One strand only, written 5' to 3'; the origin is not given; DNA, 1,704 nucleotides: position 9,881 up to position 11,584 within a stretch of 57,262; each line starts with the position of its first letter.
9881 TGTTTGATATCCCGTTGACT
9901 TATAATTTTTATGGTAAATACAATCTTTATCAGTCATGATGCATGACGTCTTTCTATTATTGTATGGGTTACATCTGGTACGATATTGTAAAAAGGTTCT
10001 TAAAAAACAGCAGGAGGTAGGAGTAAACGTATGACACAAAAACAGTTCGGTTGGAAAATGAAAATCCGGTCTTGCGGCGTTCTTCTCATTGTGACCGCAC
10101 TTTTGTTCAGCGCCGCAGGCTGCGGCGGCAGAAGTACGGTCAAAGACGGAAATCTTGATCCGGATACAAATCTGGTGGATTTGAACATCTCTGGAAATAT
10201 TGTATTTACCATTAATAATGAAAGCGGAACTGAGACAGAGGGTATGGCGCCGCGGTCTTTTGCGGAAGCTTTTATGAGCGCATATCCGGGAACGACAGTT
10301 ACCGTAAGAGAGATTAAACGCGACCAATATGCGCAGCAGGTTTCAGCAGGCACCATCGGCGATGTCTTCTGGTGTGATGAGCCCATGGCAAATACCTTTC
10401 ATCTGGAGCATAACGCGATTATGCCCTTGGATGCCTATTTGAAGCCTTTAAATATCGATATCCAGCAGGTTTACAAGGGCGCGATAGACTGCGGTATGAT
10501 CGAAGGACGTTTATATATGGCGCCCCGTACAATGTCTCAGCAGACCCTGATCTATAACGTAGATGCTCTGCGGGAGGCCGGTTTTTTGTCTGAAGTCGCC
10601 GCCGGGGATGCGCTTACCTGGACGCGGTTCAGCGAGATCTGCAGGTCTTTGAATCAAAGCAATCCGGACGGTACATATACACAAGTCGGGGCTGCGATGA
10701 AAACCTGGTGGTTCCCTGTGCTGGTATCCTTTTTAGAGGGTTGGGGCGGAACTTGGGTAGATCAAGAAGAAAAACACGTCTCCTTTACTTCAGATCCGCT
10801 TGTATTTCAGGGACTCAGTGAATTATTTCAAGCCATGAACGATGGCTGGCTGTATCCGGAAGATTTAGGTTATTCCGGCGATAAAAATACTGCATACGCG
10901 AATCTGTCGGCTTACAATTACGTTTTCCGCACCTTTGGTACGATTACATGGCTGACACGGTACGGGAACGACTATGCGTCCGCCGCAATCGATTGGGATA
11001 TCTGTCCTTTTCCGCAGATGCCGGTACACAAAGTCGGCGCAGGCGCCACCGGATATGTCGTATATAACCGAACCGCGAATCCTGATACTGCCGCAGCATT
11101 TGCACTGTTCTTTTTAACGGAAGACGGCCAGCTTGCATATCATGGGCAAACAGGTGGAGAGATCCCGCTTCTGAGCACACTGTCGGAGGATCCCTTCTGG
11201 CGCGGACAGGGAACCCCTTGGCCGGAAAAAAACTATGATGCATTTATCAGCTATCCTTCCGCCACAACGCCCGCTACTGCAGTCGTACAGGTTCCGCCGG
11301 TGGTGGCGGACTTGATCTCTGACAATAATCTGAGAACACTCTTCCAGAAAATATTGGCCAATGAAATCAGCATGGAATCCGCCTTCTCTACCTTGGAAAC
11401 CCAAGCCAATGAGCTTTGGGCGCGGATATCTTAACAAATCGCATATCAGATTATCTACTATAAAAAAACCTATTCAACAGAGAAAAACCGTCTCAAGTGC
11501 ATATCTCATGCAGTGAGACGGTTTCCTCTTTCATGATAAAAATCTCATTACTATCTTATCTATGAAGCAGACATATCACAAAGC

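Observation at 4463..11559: AT-richer ~7 kb accessory glycan locus between dnaE and pfkA: three GH99-like paralogs, two CBM-like surface proteins, an AraC regulator and an orphan SBP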

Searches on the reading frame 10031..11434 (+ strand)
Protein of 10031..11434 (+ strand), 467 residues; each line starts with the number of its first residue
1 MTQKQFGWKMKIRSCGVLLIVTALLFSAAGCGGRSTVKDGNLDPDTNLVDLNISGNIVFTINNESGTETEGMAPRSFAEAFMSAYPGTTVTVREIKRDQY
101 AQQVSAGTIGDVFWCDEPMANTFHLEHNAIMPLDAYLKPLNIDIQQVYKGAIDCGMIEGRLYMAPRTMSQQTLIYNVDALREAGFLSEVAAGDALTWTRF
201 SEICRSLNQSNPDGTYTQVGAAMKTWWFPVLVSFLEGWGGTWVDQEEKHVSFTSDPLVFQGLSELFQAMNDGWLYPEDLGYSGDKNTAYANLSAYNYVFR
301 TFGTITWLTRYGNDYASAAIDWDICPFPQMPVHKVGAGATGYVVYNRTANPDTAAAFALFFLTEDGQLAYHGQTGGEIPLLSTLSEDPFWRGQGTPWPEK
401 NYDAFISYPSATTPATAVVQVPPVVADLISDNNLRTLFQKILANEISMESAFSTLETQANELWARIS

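Call 3: search_protein_families(library=pfam, proteins=[window:10031-11434:+], max_evalue=1)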
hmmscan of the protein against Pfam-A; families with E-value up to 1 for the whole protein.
window:10031-11434:+ (467 aa): 3 families
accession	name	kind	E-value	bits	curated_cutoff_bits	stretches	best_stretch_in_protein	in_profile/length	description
PF01547.30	SBP_bac_1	-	5.5e-22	79.6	26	1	68-367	4-306/307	Bacterial extracellular solute-binding protein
PF13416.11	SBP_bac_8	-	1.6e-13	51.6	27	1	78-390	3-271/279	Bacterial extracellular solute-binding protein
PF13531.11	SBP_bac_11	-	0.054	13.7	25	0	76-118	15-56/227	Bacterial extracellular solute-binding protein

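Call 4: search_protein_families(library=ncbifam, proteins=[window:10031-11434:+], max_evalue=1)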
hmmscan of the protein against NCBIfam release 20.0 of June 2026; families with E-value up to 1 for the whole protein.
window:10031-11434:+ (467 aa): 1 family
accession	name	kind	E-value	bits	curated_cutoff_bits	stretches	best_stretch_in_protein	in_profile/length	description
NF053763.1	ABCarbgalBndGanS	equivalog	0.0035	16.2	700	0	137-183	111-160/420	galactooligosaccharide ABC transporter substrate-binding protein GanS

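Call 61: find_homologous_proteins(query=window:10031-11434:+, max_evalue=1e-10)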
Query window:10031-11434:+ (467 aa): 98 proteins with E <= 1e-10 among 8000 candidates.
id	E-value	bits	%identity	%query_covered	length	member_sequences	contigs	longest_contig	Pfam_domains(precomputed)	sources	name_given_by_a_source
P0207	0.0e+0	1088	100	100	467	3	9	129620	PF13416.12,PF01547.31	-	-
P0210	4.4e-155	535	52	97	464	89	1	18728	PF13416.12,PF01547.31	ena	-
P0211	1.1e-154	534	51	97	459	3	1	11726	PF13416.12,PF01547.31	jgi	-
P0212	1.2e-153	530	51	94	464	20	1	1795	PF13416.12,PF01547.31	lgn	-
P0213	6.9e-153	528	53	89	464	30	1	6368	PF13416.12,PF01547.31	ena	-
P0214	9.5e-151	521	52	96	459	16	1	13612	PF13531.12,PF13416.12,PF01547.31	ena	-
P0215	4.7e-150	518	50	97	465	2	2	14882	PF01547.31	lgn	-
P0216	2.3e-149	516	50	100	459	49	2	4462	PF13531.12,PF13416.12,PF01547.31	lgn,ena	-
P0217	3.8e-148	512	52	94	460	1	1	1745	PF13531.12,PF13416.12,PF01547.31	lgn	-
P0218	4.7e-148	512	49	94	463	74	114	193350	PF13416.12,PF01547.31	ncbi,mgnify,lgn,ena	mgnify:FL=1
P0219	9.6e-148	511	49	97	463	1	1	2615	PF13416.12,PF01547.31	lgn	-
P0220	2.6e-147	509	51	96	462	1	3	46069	PF13416.12,PF01547.31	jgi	-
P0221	6.2e-147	508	49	97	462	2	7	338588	PF13416.12,PF01547.31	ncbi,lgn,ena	-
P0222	9.3e-147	508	49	96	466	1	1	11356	PF13416.12,PF01547.31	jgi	-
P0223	1.1e-145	504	49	97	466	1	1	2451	PF13416.12,PF01547.31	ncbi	-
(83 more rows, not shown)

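Call 62: find_encoding_contigs(protein=P0210, flank=8000, max_places=2)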
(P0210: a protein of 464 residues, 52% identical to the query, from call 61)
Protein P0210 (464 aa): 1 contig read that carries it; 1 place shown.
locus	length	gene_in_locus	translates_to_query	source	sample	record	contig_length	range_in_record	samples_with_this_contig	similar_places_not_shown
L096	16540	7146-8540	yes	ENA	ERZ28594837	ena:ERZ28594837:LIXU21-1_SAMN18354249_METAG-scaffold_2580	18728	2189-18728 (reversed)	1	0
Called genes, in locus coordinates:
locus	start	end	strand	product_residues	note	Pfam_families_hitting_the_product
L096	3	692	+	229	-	?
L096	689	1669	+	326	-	PF13302:Acetyltransf_3, PF13420:Acetyltransf_4 (weak), PF00583:Acetyltransf_1, PF08445:FR47 (faint), PF00583:Acetyltransf_1 (weak), PF13673:Acetyltransf_10, PF13508:Acetyltransf_7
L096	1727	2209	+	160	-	PF03073:TspO_MBR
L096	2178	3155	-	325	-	PF00294:PfkB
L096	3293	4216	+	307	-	PF00291:PALP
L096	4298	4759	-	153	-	PF08274:Zn_Ribbon_YjdM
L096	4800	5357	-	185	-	PF08207:EFP_N, PF01132:EFP, PF09285:Elong-fact-P_C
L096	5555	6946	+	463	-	PF01547:SBP_bac_1, PF13416:SBP_bac_8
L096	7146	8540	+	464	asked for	PF01547:SBP_bac_1, PF13416:SBP_bac_8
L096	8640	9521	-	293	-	PF01261:AP_endonuc_2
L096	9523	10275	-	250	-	PF01261:AP_endonuc_2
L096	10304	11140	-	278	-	PF20434:BD-FAE, PF07859:Abhydrolase_3, PF00326:Peptidase_S9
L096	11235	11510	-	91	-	-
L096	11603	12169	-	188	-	PF07883:Cupin_2, PF02311:AraC_binding (weak)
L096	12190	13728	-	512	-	PF12679:ABC2_membrane_2, PF12698:ABC2_membrane_3, PF10920:DUF2705, PF12730:ABC2_membrane_4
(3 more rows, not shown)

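Call 63: find_encoding_contigs(protein=P0218, flank=8000, max_places=2)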
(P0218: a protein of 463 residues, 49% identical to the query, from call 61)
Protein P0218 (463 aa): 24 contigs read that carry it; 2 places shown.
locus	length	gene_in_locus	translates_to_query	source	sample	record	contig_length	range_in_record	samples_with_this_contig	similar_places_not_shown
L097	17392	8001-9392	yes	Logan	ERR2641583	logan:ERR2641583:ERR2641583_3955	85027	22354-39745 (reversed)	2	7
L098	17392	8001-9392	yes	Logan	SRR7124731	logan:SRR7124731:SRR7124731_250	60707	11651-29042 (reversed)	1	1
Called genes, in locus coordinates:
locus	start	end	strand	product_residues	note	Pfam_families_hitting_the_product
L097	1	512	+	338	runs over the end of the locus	PF01757:Acyl_transf_3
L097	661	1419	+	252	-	PF06738:ThrE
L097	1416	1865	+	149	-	PF12821:ThrE_2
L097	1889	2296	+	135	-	-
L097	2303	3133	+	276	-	PF05958:tRNA_U5-meth_tr (weak), PF03602:Cons_hypoth95, PF13847:Methyltransf_31, PF13649:Methyltransf_25 (weak), PF05958:tRNA_U5-meth_tr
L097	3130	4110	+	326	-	PF13302:Acetyltransf_3, PF13420:Acetyltransf_4, PF00583:Acetyltransf_1, PF08445:FR47 (faint), PF00583:Acetyltransf_1 (weak), PF13673:Acetyltransf_10, PF13508:Acetyltransf_7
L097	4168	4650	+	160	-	PF03073:TspO_MBR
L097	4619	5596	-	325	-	PF00294:PfkB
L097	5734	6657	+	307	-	PF00291:PALP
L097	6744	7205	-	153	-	PF08274:Zn_Ribbon_YjdM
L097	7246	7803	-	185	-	PF08207:EFP_N, PF01132:EFP, PF09285:Elong-fact-P_C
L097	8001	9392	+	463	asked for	PF01547:SBP_bac_1, PF13416:SBP_bac_8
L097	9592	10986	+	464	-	PF01547:SBP_bac_1, PF13416:SBP_bac_8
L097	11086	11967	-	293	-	PF01261:AP_endonuc_2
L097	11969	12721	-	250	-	PF01261:AP_endonuc_2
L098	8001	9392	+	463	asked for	PF01547:SBP_bac_1, PF13416:SBP_bac_8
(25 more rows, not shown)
